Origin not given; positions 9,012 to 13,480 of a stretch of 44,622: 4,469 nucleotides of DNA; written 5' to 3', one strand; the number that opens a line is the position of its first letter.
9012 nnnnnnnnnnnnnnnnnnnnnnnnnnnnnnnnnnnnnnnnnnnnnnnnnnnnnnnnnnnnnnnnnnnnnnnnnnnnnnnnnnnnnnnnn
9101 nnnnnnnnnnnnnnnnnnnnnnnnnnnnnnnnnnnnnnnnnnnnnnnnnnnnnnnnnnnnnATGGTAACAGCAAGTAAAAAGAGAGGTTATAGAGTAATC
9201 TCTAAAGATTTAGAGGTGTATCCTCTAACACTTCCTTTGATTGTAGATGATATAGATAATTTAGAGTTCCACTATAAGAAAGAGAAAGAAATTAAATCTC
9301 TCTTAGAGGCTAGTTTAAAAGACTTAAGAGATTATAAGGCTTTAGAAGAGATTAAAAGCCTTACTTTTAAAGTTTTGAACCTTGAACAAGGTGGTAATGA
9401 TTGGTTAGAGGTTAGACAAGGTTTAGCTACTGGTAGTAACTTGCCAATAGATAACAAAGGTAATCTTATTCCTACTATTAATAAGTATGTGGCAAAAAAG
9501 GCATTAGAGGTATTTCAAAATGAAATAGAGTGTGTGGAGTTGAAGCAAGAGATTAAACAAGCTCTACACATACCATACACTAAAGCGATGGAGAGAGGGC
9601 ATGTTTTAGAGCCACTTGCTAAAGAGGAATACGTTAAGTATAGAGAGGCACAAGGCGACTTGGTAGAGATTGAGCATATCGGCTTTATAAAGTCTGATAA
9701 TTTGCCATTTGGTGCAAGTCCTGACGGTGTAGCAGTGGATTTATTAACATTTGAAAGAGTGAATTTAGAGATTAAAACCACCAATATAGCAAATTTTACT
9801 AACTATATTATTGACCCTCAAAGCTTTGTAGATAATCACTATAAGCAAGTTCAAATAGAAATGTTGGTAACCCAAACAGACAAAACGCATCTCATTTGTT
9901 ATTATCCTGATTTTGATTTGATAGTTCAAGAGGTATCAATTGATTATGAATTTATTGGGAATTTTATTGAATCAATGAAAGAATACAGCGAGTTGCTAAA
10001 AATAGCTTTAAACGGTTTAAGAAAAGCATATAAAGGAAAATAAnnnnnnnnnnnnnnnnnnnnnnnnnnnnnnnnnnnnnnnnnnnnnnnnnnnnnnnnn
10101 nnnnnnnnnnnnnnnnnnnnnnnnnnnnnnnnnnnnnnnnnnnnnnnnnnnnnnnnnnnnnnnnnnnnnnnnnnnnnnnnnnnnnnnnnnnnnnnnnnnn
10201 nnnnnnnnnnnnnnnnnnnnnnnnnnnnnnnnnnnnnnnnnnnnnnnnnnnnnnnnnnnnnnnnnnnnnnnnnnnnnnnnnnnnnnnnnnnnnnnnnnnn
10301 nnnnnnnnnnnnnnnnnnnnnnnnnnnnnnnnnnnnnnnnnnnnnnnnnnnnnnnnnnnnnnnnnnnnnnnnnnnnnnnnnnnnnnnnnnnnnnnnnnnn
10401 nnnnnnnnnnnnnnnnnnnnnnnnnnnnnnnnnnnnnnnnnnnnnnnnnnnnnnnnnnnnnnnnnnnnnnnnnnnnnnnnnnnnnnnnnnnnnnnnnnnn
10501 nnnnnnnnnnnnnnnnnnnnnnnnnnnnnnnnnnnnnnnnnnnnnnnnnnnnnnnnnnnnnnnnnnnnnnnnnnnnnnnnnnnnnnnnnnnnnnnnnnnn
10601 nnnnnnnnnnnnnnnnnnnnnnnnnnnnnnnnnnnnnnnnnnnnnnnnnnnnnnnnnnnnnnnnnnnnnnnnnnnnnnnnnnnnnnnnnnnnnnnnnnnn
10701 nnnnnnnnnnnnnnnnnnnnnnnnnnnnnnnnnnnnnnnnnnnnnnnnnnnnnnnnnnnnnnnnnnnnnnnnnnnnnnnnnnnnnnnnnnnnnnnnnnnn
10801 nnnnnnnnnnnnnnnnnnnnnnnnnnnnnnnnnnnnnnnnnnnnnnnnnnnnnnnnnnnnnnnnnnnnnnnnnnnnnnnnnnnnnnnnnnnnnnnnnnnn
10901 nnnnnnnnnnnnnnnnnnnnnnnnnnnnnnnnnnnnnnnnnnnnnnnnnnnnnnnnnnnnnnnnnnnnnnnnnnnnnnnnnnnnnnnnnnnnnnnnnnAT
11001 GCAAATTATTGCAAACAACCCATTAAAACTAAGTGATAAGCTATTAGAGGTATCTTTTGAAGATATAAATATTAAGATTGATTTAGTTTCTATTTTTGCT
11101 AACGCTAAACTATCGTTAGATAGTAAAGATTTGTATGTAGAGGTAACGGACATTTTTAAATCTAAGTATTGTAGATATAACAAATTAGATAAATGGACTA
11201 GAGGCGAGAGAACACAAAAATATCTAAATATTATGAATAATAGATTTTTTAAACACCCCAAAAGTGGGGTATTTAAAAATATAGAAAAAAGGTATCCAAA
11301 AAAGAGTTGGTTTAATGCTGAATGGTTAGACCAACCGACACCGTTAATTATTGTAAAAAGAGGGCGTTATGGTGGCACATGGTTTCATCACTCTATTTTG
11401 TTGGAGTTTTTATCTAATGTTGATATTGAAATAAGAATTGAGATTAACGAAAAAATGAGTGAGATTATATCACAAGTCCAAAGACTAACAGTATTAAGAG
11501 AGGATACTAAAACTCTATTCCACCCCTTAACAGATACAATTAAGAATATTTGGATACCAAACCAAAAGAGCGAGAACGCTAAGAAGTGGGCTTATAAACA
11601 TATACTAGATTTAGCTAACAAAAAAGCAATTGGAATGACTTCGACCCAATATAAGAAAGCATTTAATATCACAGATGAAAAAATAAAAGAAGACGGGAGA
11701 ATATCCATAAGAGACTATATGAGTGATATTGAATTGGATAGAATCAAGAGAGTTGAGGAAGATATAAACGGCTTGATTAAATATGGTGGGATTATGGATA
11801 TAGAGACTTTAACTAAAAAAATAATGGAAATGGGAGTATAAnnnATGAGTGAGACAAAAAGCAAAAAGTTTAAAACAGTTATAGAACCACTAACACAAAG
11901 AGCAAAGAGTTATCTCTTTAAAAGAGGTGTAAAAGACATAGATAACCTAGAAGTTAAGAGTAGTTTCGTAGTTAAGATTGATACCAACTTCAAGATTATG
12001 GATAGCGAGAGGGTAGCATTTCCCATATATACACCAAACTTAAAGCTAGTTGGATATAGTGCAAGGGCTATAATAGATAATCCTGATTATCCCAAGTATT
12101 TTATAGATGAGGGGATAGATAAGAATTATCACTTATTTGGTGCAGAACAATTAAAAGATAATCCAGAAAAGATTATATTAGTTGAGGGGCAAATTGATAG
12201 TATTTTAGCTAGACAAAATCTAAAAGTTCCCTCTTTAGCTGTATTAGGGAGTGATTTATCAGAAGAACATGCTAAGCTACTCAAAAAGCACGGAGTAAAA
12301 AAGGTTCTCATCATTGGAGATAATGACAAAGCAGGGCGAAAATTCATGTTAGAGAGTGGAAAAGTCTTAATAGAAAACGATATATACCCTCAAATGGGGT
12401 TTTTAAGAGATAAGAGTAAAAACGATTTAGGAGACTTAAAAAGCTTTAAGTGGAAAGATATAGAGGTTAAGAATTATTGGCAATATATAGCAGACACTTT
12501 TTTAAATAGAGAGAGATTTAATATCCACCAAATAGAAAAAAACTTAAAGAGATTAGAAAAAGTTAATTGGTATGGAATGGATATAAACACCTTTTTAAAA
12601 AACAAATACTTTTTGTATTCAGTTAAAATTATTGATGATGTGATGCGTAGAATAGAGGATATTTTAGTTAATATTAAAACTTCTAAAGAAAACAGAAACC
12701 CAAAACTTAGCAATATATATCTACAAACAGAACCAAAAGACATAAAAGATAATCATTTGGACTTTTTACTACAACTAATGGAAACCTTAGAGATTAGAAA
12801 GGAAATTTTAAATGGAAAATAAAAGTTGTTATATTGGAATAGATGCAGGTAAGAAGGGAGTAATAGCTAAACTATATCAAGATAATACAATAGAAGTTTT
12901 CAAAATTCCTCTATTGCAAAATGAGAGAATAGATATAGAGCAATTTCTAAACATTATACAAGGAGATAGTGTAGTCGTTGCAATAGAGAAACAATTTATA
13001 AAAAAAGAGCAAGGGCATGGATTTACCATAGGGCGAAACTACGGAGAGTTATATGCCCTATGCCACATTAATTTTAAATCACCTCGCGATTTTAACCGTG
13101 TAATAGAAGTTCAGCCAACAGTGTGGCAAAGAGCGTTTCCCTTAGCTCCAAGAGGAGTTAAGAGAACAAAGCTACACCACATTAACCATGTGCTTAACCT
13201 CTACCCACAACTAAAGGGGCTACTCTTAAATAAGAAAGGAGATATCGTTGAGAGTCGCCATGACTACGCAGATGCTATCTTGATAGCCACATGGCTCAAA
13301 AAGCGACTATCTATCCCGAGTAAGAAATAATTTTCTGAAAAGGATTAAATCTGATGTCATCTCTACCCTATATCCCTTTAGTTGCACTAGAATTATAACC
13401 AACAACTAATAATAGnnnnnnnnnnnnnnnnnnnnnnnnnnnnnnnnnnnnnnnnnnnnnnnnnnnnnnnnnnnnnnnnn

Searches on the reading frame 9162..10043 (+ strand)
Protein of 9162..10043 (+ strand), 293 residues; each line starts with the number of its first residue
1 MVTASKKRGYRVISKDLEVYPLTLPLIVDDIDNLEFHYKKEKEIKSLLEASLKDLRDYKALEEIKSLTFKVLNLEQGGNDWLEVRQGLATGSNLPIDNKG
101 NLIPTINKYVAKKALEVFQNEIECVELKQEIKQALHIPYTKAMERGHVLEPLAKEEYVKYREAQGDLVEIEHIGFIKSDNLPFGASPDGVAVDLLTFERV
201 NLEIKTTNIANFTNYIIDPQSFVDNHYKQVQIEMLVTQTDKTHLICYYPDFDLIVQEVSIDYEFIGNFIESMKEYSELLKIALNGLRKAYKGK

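Call 9: search_protein_families(library=phrogs, proteins=[window:9162-10043:+])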
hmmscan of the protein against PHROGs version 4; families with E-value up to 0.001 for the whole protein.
window:9162-10043:+ (293 aa): 3 families
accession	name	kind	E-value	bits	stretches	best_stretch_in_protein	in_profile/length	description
phrog_434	-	DNA, RNA and nucleotide metabolism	2.9e-20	73.8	1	65-276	44-233/372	RecE-like recombination exonuclease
phrog_149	-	DNA, RNA and nucleotide metabolism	5.8e-18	65.7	1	64-286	587-800/1242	exonuclease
phrog_1706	-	DNA, RNA and nucleotide metabolism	0.00029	21.4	1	169-275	108-213/293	CRISPR/Cas system associated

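Call 10: search_protein_families(library=pfam, proteins=[window:9162-10043:+], max_evalue=0.01)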
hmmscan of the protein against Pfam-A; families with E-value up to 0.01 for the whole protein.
window:9162-10043:+ (293 aa): 1 family
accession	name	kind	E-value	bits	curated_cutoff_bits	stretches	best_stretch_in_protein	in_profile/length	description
PF09588.16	YqaJ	-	5.9e-11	43.3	22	1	80-238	1-148/150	YqaJ-like viral recombinase domain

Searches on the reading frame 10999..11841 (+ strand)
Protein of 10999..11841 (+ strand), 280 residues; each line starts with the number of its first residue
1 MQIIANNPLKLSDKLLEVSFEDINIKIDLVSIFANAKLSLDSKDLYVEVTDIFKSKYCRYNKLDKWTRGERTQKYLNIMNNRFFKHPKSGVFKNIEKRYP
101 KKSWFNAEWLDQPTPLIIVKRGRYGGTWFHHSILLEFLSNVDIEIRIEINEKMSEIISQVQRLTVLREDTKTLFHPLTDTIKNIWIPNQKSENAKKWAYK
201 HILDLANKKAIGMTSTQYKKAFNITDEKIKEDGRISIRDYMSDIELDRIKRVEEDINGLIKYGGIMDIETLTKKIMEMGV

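Call 11: search_protein_families(library=phrogs, proteins=[window:10999-11841:+])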
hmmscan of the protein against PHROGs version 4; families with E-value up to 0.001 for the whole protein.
window:10999-11841:+ (280 aa): 2 families
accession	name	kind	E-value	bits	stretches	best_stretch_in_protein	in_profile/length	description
phrog_2657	-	transcription regulation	3.3e-12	47.2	1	38-263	15-209/243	transcriptional regulator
phrog_1136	-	unknown function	0.00085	20.1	0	64-170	19-116/244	-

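Call 26: search_protein_families(library=pfam, proteins=[window:10999-11841:+], max_evalue=0.01)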
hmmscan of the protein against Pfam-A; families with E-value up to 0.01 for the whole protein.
window:10999-11841:+ (280 aa): 1 family
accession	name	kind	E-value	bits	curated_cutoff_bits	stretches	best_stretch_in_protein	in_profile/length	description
PF04383.19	KilA-N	-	5.7e-08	33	23.8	1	37-158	7-106/107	KilA-N domain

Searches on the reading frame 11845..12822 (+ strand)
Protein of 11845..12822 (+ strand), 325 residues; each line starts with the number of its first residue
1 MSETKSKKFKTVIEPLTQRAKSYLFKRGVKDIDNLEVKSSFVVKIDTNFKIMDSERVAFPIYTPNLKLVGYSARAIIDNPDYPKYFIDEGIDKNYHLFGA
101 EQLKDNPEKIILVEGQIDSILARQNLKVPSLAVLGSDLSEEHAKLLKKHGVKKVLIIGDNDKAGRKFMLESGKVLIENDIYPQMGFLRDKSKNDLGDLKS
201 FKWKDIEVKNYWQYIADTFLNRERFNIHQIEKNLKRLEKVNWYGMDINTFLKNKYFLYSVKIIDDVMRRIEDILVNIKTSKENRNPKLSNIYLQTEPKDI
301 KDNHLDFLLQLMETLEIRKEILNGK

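Call 11: search_protein_families(library=phrogs, proteins=[window:11845-12822:+])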
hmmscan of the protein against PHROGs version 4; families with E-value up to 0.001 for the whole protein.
window:11845-12822:+ (325 aa): 4 families
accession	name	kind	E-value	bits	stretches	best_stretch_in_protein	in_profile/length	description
phrog_47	-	DNA, RNA and nucleotide metabolism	6.5e-27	95.5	1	44-204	170-324/947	DNA primase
phrog_6444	-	DNA, RNA and nucleotide metabolism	2.1e-15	57.6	1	50-177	197-328/577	DNA primase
phrog_849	-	DNA, RNA and nucleotide metabolism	3.4e-14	53.6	1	15-175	143-310/435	DNA primase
phrog_239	-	DNA, RNA and nucleotide metabolism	4.8e-10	40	1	56-176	144-276/801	DNA primase/helicase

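Call 26: search_protein_families(library=pfam, proteins=[window:11845-12822:+], max_evalue=0.01)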
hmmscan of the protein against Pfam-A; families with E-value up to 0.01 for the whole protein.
window:11845-12822:+ (325 aa): 5 families
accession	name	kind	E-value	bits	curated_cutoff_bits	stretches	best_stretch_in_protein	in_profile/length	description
PF13155.12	Toprim_2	-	2.3e-09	38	22.1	1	111-180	1-71/88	Toprim-like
PF13662.12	Toprim_4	-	3.3e-07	30.9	25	1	109-175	2-74/85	Toprim domain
PF01751.28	Toprim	-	1e-05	26.1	23.1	1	109-170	1-75/96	Toprim domain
PF08275.17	DNAG_N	-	0.00016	22.2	26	1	7-86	29-107/128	DNA primase catalytic core, N-terminal domain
PF13362.12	Toprim_3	-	0.0017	19.2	27.2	1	110-180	2-72/95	Toprim domain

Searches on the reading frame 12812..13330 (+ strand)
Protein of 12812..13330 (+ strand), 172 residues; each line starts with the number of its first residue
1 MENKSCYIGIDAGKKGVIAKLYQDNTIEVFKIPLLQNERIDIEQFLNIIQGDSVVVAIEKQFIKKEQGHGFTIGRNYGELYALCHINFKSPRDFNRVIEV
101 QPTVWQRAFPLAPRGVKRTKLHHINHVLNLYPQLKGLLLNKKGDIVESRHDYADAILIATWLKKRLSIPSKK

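Call 11: search_protein_families(library=phrogs, proteins=[window:12812-13330:+])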
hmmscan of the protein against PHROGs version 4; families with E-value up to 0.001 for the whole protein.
window:12812-13330:+ (172 aa): 1 family
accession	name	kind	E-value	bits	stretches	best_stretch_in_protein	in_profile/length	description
phrog_1770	-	DNA, RNA and nucleotide metabolism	8.5e-12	46.3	1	4-167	3-152/158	Holliday junction resolvase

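Call 26: search_protein_families(library=pfam, proteins=[window:12812-13330:+], max_evalue=0.01)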
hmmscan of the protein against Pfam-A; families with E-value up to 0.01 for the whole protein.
window:12812-13330:+ (172 aa): 0 families
